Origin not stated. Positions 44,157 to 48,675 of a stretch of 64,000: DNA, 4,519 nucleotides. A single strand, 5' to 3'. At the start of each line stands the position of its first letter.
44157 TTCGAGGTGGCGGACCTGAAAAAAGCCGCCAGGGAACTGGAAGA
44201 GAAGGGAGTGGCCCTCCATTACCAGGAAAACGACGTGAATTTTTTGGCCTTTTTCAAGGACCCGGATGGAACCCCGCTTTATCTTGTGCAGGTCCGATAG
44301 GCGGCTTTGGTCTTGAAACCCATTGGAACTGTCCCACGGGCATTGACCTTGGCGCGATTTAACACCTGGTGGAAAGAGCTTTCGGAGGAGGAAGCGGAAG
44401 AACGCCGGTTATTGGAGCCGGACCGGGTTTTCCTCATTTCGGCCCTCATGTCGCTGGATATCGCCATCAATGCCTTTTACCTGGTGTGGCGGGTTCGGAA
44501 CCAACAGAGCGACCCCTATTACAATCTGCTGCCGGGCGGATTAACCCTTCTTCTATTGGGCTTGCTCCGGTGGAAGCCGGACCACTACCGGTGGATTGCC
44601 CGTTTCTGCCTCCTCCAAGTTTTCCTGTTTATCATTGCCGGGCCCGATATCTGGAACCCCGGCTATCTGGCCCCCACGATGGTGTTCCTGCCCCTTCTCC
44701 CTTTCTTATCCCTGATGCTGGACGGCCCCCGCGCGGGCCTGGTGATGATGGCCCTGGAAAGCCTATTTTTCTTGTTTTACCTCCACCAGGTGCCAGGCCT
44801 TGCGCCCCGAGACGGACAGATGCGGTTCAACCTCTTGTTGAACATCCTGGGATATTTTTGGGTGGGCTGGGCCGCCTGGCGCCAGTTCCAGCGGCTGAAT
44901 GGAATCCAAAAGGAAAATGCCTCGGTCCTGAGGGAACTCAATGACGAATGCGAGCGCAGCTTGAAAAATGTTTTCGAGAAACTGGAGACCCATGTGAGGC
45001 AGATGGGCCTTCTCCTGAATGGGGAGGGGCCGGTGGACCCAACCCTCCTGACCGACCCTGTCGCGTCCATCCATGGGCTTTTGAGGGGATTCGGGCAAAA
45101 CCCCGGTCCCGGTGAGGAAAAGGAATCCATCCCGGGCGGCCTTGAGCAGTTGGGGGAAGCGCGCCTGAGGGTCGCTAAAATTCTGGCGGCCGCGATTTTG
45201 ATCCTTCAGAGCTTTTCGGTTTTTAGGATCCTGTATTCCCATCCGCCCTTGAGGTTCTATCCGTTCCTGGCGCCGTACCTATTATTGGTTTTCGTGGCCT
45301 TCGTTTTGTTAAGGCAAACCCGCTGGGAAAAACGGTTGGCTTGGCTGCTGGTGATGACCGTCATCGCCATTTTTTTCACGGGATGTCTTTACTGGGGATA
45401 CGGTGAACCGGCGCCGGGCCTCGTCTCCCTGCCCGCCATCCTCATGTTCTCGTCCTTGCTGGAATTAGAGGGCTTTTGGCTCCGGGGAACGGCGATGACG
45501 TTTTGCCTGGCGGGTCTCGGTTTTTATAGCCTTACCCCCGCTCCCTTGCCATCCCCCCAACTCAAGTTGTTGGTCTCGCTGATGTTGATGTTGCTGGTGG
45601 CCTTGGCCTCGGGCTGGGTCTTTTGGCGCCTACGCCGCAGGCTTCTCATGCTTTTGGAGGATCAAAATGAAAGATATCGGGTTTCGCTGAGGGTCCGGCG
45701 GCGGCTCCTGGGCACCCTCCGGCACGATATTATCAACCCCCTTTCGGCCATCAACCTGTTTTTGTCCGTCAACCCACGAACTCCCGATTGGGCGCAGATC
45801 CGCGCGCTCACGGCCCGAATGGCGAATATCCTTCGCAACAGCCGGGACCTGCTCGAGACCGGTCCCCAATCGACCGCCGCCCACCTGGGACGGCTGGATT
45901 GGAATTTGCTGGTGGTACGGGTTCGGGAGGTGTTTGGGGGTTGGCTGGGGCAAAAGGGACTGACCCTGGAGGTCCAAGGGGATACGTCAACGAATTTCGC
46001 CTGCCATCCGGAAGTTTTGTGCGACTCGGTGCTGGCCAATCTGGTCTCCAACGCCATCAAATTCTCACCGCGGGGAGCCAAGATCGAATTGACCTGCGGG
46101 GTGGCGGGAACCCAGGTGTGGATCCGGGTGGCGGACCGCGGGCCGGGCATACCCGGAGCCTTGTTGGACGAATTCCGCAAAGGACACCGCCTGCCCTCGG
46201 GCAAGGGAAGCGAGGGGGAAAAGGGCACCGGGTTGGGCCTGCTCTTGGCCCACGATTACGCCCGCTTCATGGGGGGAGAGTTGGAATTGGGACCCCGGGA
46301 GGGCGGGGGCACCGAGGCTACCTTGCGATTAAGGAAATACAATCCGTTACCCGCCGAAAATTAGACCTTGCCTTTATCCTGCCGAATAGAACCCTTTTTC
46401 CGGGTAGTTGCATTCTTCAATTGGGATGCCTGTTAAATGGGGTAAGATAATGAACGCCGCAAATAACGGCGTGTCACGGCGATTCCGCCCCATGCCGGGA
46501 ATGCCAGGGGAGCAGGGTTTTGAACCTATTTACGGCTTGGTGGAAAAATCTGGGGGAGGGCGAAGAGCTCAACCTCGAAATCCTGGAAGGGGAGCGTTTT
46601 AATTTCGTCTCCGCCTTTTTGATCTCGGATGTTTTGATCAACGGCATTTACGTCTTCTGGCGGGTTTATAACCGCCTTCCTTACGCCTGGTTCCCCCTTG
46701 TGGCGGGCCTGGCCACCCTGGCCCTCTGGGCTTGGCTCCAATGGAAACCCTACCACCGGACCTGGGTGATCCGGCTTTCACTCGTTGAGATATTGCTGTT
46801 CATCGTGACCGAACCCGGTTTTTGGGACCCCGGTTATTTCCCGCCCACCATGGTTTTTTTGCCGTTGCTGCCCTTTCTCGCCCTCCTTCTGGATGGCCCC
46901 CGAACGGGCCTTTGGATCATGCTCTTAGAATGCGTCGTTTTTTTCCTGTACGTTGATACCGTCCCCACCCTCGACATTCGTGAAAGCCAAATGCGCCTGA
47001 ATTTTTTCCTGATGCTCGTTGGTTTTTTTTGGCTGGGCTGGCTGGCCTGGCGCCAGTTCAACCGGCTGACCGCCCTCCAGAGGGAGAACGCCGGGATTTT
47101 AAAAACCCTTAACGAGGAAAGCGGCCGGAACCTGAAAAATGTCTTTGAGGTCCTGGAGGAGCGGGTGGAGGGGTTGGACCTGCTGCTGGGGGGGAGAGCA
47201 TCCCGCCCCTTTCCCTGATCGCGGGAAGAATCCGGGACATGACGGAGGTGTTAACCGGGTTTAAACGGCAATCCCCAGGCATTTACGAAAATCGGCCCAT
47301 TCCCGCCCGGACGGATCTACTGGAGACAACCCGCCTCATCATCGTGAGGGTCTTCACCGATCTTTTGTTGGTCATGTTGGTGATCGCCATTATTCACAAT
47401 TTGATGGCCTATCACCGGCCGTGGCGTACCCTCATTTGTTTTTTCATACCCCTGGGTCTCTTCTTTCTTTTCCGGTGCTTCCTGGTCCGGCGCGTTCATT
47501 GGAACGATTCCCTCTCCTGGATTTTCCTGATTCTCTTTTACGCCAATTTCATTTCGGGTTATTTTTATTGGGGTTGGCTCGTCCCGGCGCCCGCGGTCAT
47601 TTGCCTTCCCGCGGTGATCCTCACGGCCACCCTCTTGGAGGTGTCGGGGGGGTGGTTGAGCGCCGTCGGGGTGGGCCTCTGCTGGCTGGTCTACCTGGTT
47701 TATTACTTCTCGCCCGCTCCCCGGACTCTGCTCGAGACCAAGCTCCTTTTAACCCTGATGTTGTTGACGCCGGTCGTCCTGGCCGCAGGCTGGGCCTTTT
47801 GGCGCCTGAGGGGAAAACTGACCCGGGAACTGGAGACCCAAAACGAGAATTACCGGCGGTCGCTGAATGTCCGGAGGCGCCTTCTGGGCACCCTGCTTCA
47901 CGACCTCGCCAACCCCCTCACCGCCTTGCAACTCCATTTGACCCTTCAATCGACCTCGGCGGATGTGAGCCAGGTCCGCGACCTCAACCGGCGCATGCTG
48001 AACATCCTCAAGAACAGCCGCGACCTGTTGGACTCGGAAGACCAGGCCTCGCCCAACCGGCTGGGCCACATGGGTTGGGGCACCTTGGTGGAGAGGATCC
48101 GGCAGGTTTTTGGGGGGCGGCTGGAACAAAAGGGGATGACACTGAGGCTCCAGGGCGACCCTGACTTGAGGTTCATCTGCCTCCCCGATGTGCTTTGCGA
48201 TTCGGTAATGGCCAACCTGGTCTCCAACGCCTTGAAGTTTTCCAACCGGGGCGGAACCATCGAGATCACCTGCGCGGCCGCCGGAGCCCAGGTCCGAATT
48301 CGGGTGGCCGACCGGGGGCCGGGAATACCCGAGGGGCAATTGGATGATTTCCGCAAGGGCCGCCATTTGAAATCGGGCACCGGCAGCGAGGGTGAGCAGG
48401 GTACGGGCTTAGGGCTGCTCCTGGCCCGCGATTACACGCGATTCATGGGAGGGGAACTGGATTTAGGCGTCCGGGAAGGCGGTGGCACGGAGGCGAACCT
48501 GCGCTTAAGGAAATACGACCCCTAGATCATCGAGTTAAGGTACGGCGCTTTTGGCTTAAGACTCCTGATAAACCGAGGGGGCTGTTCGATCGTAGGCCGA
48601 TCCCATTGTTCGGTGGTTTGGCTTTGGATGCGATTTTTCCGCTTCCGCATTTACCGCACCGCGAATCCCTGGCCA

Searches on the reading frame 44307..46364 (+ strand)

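Call 18: search_protein_families(library=ncbifam, proteins=[window:44307-46364:+], max_evalue=0.001)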
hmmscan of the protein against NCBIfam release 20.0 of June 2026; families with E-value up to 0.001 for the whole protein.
window:44307-46364:+ (685 aa): 59 families (the best 25 are shown)
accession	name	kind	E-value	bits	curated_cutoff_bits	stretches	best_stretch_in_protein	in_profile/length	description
NF008312.0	PRK11100.1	equivalog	1.6e-19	70.2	356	1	470-677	262-474/477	two-component system sensor histidine kinase CreC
NF041832.1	near_NosP_CTERM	subfamily_domain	1.2e-15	57.5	400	1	465-669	8-217/370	NahK/ErcS family hybrid sensor histidine kinase/response regulator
TIGR02966.1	phoR_proteo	equivalog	9.7e-15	54.4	334.2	1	445-672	96-330/333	phosphate regulon sensor histidine kinase PhoR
NF046044.1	PnpS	equivalog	2.4e-14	53.2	400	1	519-675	234-389/390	two-component system histidine kinase PnpS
NF050805.1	CellDivHKDivJCaul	equivalog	2.3e-13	49.3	1000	1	575-675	419-518/531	cell cycle sensor histidine kinase DivJ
TIGR02956.1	TMAO_torS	equivalog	2.7e-13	48.9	676.5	1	526-675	533-680/967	TMAO reductase system sensor histidine kinase/response regulator TorS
NF006800.0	PRK09303.1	equivalog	7.8e-13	48.1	342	1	447-656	134-356/383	histidine kinase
NF033092.0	HK_WalK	equivalog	1.3e-12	47.1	725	1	551-675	468-592/594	cell wall metabolism sensor histidine kinase WalK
NF008025.0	PRK10755.1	equivalog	1.2e-11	43.9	314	1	455-677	134-356/362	two-component system sensor histidine kinase PmrB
NF047465.1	hybrid_HK_LvrA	exception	1.5e-11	43.1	1200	1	573-683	318-428/819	hybrid histidine kinase/response regulator LvrA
NF047874.1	MASE3_PAS_HK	subfamily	2.4e-11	43.1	560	1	573-677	521-625/655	MASE3 domain-containing sensor histidine kinase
NF007004.0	PRK09467.1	equivalog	2.7e-11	42.9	415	1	572-676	335-435/440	two-component system sensor histidine kinase EnvZ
NF008468.0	PRK11360.1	equivalog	3.4e-11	42.2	646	1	450-676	374-607/616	two-component system sensor histidine kinase AtoS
TIGR01386.1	cztS_silS_copS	subfamily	6.9e-11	41.8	292.55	1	524-661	309-443/457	heavy metal sensor histidine kinase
NF011874.0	PRK15347.1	equivalog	8.1e-11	40.7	852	1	575-675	517-612/921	two component system sensor kinase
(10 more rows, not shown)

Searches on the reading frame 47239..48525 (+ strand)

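Call 18: search_protein_families(library=ncbifam, proteins=[window:47239-48525:+], max_evalue=0.001)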
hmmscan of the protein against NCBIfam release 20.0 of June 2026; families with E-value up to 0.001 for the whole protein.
window:47239-48525:+ (428 aa): 65 families (the best 25 are shown)
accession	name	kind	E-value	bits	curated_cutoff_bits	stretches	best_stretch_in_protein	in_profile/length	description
NF008312.0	PRK11100.1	equivalog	7.5e-20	71.2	356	1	196-425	237-474/477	two-component system sensor histidine kinase CreC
NF006800.0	PRK09303.1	equivalog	2.4e-18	66.3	342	1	197-406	136-358/383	histidine kinase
TIGR02966.1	phoR_proteo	equivalog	2.4e-17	63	334.2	1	206-418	108-328/333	phosphate regulon sensor histidine kinase PhoR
NF053520.1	HK_Porph_FimS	equivalog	1.6e-16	59.7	600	1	197-417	379-609/618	sensor histidine kinase FimS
NF047874.1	MASE3_PAS_HK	subfamily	3.6e-16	59.1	560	1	284-423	484-623/655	MASE3 domain-containing sensor histidine kinase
NF046044.1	PnpS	equivalog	3.9e-16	59.1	400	1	253-423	220-389/390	two-component system histidine kinase PnpS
NF007793.0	PRK10490.1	equivalog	8.4e-16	57.2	1123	1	195-423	648-880/895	two-component system sensor histidine kinase KdpD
NF050805.1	CellDivHKDivJCaul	equivalog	1.2e-15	56.7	1000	1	323-423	419-518/531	cell cycle sensor histidine kinase DivJ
TIGR02956.1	TMAO_torS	equivalog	5.1e-15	54.7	676.5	1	277-422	536-679/967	TMAO reductase system sensor histidine kinase/response regulator TorS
NF012163.2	BaeS_SmeS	equivalog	1.5e-14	53.8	500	1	192-416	220-449/457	sensor histidine kinase efflux regulator BaeS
NF033092.0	HK_WalK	equivalog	1.7e-14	53.3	725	1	264-423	435-592/594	cell wall metabolism sensor histidine kinase WalK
NF041832.1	near_NosP_CTERM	subfamily_domain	5.3e-14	52.1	400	1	213-417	8-217/370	NahK/ErcS family hybrid sensor histidine kinase/response regulator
NF033091.0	HK_VanS_ACDEFG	equivalog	1.3e-13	50.7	400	1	283-407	154-277/293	vancomycin resistance histidine kinase VanS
NF008302.0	PRK11091.1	equivalog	1e-12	47.1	838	1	289-422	367-502/779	aerobic respiration two-component sensor histidine kinase ArcB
NF047465.1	hybrid_HK_LvrA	exception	1.2e-12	46.7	1200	1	203-423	190-420/819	hybrid histidine kinase/response regulator LvrA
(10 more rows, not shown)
